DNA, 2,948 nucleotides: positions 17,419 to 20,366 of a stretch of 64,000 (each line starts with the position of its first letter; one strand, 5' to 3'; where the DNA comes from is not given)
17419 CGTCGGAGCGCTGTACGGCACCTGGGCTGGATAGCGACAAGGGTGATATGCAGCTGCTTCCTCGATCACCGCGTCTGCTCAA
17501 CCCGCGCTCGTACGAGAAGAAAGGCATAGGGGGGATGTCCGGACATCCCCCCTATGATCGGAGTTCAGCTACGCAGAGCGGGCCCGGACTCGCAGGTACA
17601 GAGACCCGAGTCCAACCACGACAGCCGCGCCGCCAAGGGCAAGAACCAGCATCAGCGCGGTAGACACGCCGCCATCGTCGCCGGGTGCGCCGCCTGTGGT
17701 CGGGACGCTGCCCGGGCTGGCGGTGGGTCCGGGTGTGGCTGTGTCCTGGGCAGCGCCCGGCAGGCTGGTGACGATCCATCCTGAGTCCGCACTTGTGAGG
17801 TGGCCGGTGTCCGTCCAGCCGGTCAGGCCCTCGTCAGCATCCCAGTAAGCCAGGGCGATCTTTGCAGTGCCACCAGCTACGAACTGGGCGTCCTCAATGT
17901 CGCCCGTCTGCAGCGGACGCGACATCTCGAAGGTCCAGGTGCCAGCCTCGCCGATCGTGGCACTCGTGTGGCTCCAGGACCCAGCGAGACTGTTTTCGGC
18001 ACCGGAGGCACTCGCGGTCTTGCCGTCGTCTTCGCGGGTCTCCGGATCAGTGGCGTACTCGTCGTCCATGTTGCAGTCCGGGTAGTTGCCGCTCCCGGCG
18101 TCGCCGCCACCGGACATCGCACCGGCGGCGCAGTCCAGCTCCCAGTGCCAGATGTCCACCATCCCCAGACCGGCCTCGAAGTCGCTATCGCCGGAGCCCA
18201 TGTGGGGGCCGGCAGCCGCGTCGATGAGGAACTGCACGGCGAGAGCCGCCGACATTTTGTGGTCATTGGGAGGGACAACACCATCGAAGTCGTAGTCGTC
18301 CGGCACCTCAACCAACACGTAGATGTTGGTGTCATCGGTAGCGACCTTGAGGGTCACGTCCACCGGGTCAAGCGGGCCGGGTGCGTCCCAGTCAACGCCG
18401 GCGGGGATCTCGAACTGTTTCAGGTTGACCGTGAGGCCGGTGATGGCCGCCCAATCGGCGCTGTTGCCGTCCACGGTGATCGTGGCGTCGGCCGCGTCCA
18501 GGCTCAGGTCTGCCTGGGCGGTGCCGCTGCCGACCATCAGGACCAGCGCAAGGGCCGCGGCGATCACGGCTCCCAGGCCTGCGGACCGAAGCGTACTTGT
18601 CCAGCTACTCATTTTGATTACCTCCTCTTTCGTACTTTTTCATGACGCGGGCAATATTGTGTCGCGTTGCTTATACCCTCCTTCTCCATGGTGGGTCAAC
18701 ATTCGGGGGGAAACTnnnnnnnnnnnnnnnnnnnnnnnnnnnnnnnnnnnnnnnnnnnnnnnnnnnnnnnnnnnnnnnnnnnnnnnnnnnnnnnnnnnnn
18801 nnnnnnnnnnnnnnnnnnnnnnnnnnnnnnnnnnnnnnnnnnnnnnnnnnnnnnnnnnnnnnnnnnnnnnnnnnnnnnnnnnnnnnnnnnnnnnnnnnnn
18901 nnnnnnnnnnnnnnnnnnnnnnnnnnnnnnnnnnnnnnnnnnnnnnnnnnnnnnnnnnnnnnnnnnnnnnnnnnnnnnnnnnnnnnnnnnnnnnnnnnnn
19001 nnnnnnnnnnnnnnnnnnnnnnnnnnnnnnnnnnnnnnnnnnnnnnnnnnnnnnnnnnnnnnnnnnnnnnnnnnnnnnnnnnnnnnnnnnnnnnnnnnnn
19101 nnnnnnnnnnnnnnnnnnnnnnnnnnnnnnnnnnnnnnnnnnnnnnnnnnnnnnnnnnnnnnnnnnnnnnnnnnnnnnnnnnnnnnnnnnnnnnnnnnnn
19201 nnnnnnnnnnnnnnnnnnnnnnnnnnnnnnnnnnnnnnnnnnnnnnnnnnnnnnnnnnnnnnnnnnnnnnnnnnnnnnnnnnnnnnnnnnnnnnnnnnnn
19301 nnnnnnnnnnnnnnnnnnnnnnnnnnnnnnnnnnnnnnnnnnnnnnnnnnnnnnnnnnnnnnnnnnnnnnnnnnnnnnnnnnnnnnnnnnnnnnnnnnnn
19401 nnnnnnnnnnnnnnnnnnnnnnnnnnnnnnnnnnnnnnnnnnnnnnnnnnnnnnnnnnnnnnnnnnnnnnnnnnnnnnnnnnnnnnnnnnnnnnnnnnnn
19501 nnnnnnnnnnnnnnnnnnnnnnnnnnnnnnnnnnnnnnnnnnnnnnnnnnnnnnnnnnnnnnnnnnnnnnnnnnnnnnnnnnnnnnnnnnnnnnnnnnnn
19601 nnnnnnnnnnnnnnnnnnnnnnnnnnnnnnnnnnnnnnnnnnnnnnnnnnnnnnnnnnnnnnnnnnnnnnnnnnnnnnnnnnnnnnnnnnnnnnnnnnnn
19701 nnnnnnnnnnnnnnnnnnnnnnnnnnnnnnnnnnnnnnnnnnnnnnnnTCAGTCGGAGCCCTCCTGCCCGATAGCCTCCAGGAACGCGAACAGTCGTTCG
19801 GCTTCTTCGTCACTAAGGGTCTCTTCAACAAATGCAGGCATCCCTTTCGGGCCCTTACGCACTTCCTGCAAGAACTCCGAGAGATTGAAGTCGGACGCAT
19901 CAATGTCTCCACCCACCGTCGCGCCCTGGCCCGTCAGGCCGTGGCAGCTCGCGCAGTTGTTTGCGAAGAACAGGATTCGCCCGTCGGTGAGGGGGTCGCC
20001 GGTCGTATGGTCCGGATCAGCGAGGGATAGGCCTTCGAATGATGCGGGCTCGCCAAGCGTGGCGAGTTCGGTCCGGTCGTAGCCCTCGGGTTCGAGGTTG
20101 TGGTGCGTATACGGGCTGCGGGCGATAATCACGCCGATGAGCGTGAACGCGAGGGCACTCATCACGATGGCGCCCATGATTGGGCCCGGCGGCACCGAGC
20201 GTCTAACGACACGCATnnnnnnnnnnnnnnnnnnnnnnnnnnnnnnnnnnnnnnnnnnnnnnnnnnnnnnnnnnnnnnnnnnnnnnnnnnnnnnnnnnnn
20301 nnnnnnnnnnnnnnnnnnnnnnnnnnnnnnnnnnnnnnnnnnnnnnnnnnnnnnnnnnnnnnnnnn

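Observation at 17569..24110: Six-gene operon coupling a Tat-FeS/NrfD quinol module to a c-type cytochrome and three secreted DOMON/EB_dh-like paralogs, with no catalytic Mo subunit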

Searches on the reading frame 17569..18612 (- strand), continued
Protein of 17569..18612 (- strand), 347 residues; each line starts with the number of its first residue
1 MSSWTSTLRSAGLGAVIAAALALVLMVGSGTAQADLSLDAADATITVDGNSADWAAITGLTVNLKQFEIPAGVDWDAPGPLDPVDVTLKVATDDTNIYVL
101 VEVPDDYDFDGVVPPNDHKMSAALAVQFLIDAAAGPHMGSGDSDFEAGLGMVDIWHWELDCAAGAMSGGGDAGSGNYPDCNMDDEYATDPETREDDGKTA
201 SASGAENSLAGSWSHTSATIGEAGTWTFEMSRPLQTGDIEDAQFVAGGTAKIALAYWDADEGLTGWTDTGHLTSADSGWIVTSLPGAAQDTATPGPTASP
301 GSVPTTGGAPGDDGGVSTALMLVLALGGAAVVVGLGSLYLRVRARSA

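Call 21: search_solved_structures(query=A2, max_evalue=1, show_alignments=3)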
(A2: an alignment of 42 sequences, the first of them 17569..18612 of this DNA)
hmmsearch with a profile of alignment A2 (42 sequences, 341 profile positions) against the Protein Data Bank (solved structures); distinct sequences matched with E-value up to 1: 1.
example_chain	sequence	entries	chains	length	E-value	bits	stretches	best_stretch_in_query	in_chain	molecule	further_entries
7b04_C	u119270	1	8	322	3.9e-09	39.1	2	221-259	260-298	Nitrite oxidoreductase subunit C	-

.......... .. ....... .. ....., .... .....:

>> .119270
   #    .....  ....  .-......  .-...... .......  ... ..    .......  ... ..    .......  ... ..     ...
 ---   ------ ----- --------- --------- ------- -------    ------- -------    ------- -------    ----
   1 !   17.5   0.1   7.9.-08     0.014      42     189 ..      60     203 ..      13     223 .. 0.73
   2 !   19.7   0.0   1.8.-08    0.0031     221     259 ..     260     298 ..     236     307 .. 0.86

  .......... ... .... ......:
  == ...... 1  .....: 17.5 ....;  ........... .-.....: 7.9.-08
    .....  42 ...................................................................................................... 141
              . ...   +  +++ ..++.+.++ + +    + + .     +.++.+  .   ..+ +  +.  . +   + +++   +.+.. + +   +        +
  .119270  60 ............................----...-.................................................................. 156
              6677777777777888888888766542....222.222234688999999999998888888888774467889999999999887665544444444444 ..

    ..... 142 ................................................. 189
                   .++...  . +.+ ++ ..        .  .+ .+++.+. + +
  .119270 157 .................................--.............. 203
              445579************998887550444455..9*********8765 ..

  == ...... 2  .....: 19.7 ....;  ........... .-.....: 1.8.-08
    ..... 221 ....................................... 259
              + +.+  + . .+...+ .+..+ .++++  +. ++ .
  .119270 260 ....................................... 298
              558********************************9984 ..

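Call 22: find_related_loci(query=A2, collection=genome_contigs, flank=10000)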
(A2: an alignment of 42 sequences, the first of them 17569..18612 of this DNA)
Query A2 (347 aa) in genome_contigs; peptide patterns used: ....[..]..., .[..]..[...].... (x = any residue, [..] = any of these).
41 stretches matched a pattern; 33 encode a relative of the query (tblastn E <= 1e-3); 32 distinct loci.
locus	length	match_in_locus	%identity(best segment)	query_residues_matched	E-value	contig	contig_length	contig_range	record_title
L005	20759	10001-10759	69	33-285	5e-101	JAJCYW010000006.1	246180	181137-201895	MAG: Chloroflexota bacterium isolate OFTM331 OFTM331_5, whole genome shotgun sequence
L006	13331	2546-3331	66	35-285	1e-100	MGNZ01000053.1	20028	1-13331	MAG: Chloroflexi bacterium RBG_16_64_32 RBG_16_scaffold_23484, whole genome shotgun sequence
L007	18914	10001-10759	65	33-285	9e-94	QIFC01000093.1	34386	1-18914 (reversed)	MAG: Chloroflexi bacterium isolate SZUA-185 Ga0063294_10000240, whole genome shotgun sequence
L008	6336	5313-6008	60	46-285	4e-85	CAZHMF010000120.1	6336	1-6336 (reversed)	MAG TPA_asm: uncultured Anaerolineaceae bacterium isolate binchicken_co275_200 genome assembly, contig: NODE_22054_lengt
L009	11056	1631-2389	55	36-285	2e-83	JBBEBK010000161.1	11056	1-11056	MAG: Chloroflexota bacterium isolate LejiaF_70_16 Lejia_F_8209_length_11056_cov_9, whole genome shotgun sequence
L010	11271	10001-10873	57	34-289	8e-83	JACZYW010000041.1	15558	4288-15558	MAG: Chloroflexota bacterium isolate B27T3L8 B27T3L8_NODE953, whole genome shotgun sequence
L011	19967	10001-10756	55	36-284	4e-81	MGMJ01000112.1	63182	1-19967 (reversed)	MAG: Chloroflexi bacterium GWC2_73_18 gwc2_scaffold_630, whole genome shotgun sequence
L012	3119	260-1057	53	36-296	7e-81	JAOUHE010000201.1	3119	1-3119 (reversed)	MAG: Chloroflexota bacterium isolate 4_1_May_SF_Bin54 4_1_May_SF_Bin54_scaffold_24143_c1, whole genome shotgun sequence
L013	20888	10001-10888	52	28-311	2e-79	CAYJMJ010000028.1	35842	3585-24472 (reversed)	MAG TPA_asm: uncultured Dehalococcoidia bacterium isolate ERP124720_co1_29 genome assembly, contig: NODE_1630_length_358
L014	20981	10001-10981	51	29-342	3e-79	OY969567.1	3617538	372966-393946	MAG: uncultured Chloroflexia bacterium isolate MFD01561.bin.c.1 genome assembly, chromosome: 1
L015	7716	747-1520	54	30-284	3e-79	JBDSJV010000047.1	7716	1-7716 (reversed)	MAG: Candidatus Limnocylindrales bacterium isolate cluster1_bin.330 k127_5183142, whole genome shotgun sequence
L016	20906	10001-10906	48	1-299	2e-76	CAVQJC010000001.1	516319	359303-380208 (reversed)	MAG: uncultured Chloroflexia bacterium isolate MFD09779.bin.2.210 genome assembly, contig: contig_10870, whole genome sh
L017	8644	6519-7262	52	40-285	2e-76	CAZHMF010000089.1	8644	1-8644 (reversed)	MAG TPA_asm: uncultured Anaerolineaceae bacterium isolate binchicken_co275_200 genome assembly, contig: NODE_13559_lengt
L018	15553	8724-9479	55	36-284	6e-76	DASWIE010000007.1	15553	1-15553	MAG TPA_asm: Candidatus Limnocylindria bacterium isolate SMAG_U2860 k141_1865030, whole genome shotgun sequence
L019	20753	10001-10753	56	36-284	1e-83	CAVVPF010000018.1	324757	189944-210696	MAG: uncultured Chloroflexia bacterium isolate MFD03638.bin.2.5 genome assembly, contig: contig_269, whole genome shotgu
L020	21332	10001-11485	53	35-287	9e-75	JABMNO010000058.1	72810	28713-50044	MAG: Chloroflexota bacterium isolate bin.490 k141_4461878, whole genome shotgun sequence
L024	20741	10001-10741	50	45-301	4e-70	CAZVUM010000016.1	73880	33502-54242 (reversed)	MAG TPA_asm: uncultured Acidimicrobiales bacterium isolate binchicken_co46_650 genome assembly, contig: NODE_552_length_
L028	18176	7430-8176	47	36-294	1e-60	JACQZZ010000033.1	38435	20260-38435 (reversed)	MAG: Actinomycetota bacterium isolate NC_groundwater_1580_Pr3_B-0.1um_68_13 SR-2_scaffold_141_1008949, whole genome shot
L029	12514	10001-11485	47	37-293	1e-59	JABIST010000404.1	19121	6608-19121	MAG: Dehalococcoidia bacterium isolate SI072_bin195 k141_2352259, whole genome shotgun sequence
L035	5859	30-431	45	221-337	3e-22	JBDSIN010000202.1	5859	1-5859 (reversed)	MAG: Candidatus Limnocylindria bacterium isolate cluster1_bin.30 k127_13302734, whole genome shotgun sequence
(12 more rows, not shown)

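Call 26: predict_structure(alignment_id=A2)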
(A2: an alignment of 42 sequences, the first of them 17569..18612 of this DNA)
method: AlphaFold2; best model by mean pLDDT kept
length: 347 residues; sequences in the alignment: 42
mean_pLDDT: 75.1   pTM: 0.70
mean pLDDT of the five models: 75.1, 74.7, 73.0, 70.1, 70.0
residues with pLDDT >= 90: 101; 70-90: 122; 50-70: 79; < 50: 45
segments of 3 or more residues with pLDDT < 50: 28-32, 139-141, 289-316
pLDDT, mean of each block of 10 residues (from residue 1): 53 74 61 74 94 96 82 67 94 96 90 61 89 71 55 85 74 52 79 67 71 91 94 89 92 87 63 84 75 39 34 49 79 87 80
secondary structure, 60 per line:
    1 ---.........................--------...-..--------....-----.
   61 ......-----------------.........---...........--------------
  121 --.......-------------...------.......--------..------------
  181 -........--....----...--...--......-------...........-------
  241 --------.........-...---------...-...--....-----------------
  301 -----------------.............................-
elements in order: H4-28 E37-39 H51-54 E60-66 E84-92 E96-106 E123-129 E152-158 E182-189 E192-195 E210-215 E223-233 E249-257 E271-273 E280-283 H318-346

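Call 29: search_protein_families(library=pfam, proteins=[L029:11551-12246:+, L035:847-1677:+, L019:12197-12991:+, L019:10760-11308:+, L024:10945-12747:+, L005:8583-9167:+, L006:1097-1792:+, L028:9192-11672:+, L020:8078-11485:+], max_evalue=0.01)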
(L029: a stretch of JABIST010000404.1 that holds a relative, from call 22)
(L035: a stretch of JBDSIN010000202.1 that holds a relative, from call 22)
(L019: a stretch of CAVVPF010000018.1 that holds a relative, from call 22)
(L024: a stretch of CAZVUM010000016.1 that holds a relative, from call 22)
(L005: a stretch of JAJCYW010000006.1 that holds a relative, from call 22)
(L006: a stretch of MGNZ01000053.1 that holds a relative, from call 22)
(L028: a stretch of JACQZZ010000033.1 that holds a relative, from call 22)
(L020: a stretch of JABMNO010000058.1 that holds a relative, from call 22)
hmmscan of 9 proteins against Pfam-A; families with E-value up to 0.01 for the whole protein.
L029:11551-12246:+ (232 aa): 1 family
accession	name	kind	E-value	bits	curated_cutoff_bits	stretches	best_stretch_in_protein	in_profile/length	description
PF14064.11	HmuY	-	1.8e-13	51.3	27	1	83-218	2-157/157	HmuY protein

L035:847-1677:+ (277 aa): 0 families

L019:12197-12991:+ (265 aa): 1 family
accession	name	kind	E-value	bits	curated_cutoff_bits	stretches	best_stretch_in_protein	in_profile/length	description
PF03372.29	Exo_endo_phos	-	4.5e-33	115.2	24.5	1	7-256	1-225/225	Endonuclease/Exonuclease/phosphatase family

L019:10760-11308:+ (183 aa): 0 families

L024:10945-12747:+ (601 aa): 21 families
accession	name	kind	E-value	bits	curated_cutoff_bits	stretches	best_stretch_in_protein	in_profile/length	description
PF07992.20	Pyr_redox_2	-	3.3e-29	102.7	26.1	1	112-442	2-291/291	Pyridine nucleotide-disulphide oxidoreductase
PF14691.11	Fer4_20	-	5.1e-15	55.7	25.8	1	12-88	29-108/113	Dihydroprymidine dehydrogenase domain II, 4Fe-4S cluster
PF00037.32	Fer4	-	8.4e-12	44.8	21.1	2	564-584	3-23/24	4Fe-4S binding domain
PF12838.12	Fer4_7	-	3.5e-09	37.4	27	1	531-583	2-52/52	4Fe-4S dicluster domain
PF13237.11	Fer4_10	-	3.9e-08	33.5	25.5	2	524-580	2-53/53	4Fe-4S dicluster domain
PF13450.12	NAD_binding_8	-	8.3e-08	32.8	21.9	1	115-150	1-36/68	NAD(P)-binding Rossmann-like domain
PF13738.12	Pyr_redox_3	-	3.5e-07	30.2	30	0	115-144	2-32/305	Pyridine nucleotide-disulphide oxidoreductase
PF00070.33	Pyr_redox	-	7.1e-07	30.1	22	1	112-145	1-34/82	Pyridine nucleotide-disulphide oxidoreductase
PF12831.13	FAD_oxidored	-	1.5e-06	28.3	27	1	113-149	2-38/416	FAD dependent oxidoreductase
PF13187.11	Fer4_9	-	7.1e-06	26.4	27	1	530-583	1-51/52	4Fe-4S dicluster domain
PF12797.12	Fer4_2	-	1.6e-05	25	24.5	2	524-542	3-21/22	4Fe-4S binding domain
PF01262.27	AlaDh_PNT_C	-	1.9e-05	24.7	23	0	107-141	23-59/214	Alanine dehydrogenase/PNT, C-terminal domain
PF01266.30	DAO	-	5.9e-05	23.2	27.9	1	112-146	1-35/353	FAD dependent oxidoreductase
PF00890.30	FAD_binding_2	-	0.0002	21.2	20.4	1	113-147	2-36/414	FAD binding domain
PF13484.11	Fer4_16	-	0.00036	21.7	30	0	569-586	2-19/66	4Fe-4S double cluster binding domain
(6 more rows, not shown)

L005:8583-9167:+ (195 aa): 2 families
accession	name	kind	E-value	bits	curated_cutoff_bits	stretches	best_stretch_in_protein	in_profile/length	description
PF16640.11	Big_3_5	-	0.0035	18.3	35.5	1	49-139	5-87/88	Bacterial Ig-like domain (group 3)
PF06973.17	DUF1297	-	0.0089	16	23.8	0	48-118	77-148/188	Domain of unknown function (DUF1297)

L006:1097-1792:+ (232 aa): 1 family
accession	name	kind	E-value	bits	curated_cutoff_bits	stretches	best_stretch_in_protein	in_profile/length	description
PF16640.11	Big_3_5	-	9.8e-05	23.3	35.5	1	62-140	7-72/88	Bacterial Ig-like domain (group 3)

L028:9192-11672:+ (827 aa): 2 families
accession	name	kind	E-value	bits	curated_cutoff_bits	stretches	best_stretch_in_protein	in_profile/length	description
PF13442.11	Cytochrome_CBB3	-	3.2e-11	43.8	27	1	750-818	5-68/68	Cytochrome C oxidase, cbb3-type, subunit III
PF00034.26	Cytochrom_C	-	1.9e-05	26.3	21.3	1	751-820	4-88/90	Cytochrome c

L020:8078-11485:+ (1136 aa): 3 families
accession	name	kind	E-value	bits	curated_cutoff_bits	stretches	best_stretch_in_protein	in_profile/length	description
PF09459.16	EB_dh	-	3.9e-67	227.2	33.3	4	910-1117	3-233/236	Ethylbenzene dehydrogenase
PF03351.22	DOMON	-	6.1e-16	59.2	32.7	0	1073-1107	88-123/124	DOMON domain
PF06452.16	CBM9_1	-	2.9e-08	34.3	23.4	0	655-711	2-54/185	Carbohydrate family 9 binding domain-like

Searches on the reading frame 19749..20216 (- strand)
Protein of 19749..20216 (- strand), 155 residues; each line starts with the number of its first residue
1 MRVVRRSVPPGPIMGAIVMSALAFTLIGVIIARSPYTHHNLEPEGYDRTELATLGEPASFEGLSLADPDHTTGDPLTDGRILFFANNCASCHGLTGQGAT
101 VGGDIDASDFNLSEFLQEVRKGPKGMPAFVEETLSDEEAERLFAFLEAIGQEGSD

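Call 3: search_protein_families(library=pfam, proteins=[window:19749-20216:-], max_evalue=0.1)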
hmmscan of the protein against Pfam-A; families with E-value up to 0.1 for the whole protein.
window:19749-20216:- (155 aa): 2 families
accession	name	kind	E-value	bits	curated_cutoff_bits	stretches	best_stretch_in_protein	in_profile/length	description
PF13442.11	Cytochrome_CBB3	-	3.1e-13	50.3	27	1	79-146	6-68/68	Cytochrome C oxidase, cbb3-type, subunit III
PF00034.26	Cytochrom_C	-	5.9e-08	34.4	21.3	1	78-147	3-87/90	Cytochrome c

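Call 4: search_protein_families(library=ncbifam, proteins=[window:19749-20216:-], max_evalue=0.1)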
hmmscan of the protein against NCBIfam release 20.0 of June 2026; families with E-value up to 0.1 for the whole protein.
window:19749-20216:- (155 aa): 9 families
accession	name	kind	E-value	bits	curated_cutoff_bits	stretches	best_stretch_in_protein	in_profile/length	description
NF050122.1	bc1_QcrC_actin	exception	9.6e-10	38.2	200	1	75-152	135-214/253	cytochrome bc1 complex diheme cytochrome c subunit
NF011054.0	PRK14486.1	equivalog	2.1e-05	24.2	447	1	66-148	205-289/294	putative bifunctional cbb3-type cytochrome c oxidase subunit II/cytochrome c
TIGR00782.1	ccoP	equivalog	3.3e-05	23.3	179.95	1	77-150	204-282/285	cytochrome-c oxidase, cbb3-type subunit III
TIGR04494.1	c550_PedF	equivalog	0.00013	21.9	122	1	29-148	8-129/133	cytochrome c-550 PedF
NF052248.1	SorU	equivalog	0.00017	21.8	100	1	87-145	12-71/72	SorU family sulfite dehydrogenase c-type cytochrome subunit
TIGR02603.1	CxxCH_TIGR02603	domain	0.00083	19.4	68.15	1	79-109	6-35/134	putative heme-binding domain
NF045774.1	cytochro_C551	exception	0.0021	18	118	1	83-147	45-107/110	cytochrome c551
NF045773.1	cytochro_C550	exception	0.0036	17.2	125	1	83-145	55-115/118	cytochrome c550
NF045930.1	Cytc6PetJCyano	equivalog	0.0048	16.8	135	1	83-144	34-100/110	cytochrome c6 PetJ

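Call 57: search_solved_structures(query=window:19749-20216:-, max_evalue=0.001)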
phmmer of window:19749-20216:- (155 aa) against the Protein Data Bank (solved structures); distinct sequences matched with E-value up to 0.001: 11.
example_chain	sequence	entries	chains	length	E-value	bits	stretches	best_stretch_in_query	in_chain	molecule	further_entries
6hwh_M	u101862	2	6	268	4.5e-09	39.3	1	74-147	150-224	Cytochrome bc1 complex cytochrome c subunit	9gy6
8ovc_O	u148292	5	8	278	5e-09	39.2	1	74-147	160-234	Cytochrome bc1 complex cytochrome c subunit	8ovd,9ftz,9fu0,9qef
6adq_C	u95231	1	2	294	6.4e-09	38.9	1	74-147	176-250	Cytochrome bc1 complex cytochrome c subunit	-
8hcr_C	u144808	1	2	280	9.4e-09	38.3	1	73-148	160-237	Cytochrome bc1 complex cytochrome c subunit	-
7e1v_O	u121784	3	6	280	9.4e-09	38.3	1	73-148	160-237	Cytochrome bc1 complex cytochrome c subunit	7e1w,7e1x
7q21_C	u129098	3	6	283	1.1e-08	38.1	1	74-149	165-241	Cytochrome bc1 complex cytochrome c subunit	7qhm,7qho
7rh5_O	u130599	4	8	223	1.1e-08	38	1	73-147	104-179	Cytochrome bc1 complex cytochrome c subunit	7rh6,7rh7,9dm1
9wcx_U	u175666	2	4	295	6.2e-07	32.4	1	73-150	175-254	Cytochrome bc1 complex cytochrome c subunit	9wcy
3mk7_C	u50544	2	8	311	0.00011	25.1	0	68-152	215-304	Cytochrome c oxidase, cbb3-type, subunit P | Cbb3-type cytochrome c oxidase subunit CcoP1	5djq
8smr_G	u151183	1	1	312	0.00017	24.5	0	83-147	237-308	Cbb3-type cytochrome c oxidase subunit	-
7o38_A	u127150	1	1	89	0.00048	23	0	78-149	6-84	Cytochrome c-552 Ks_3357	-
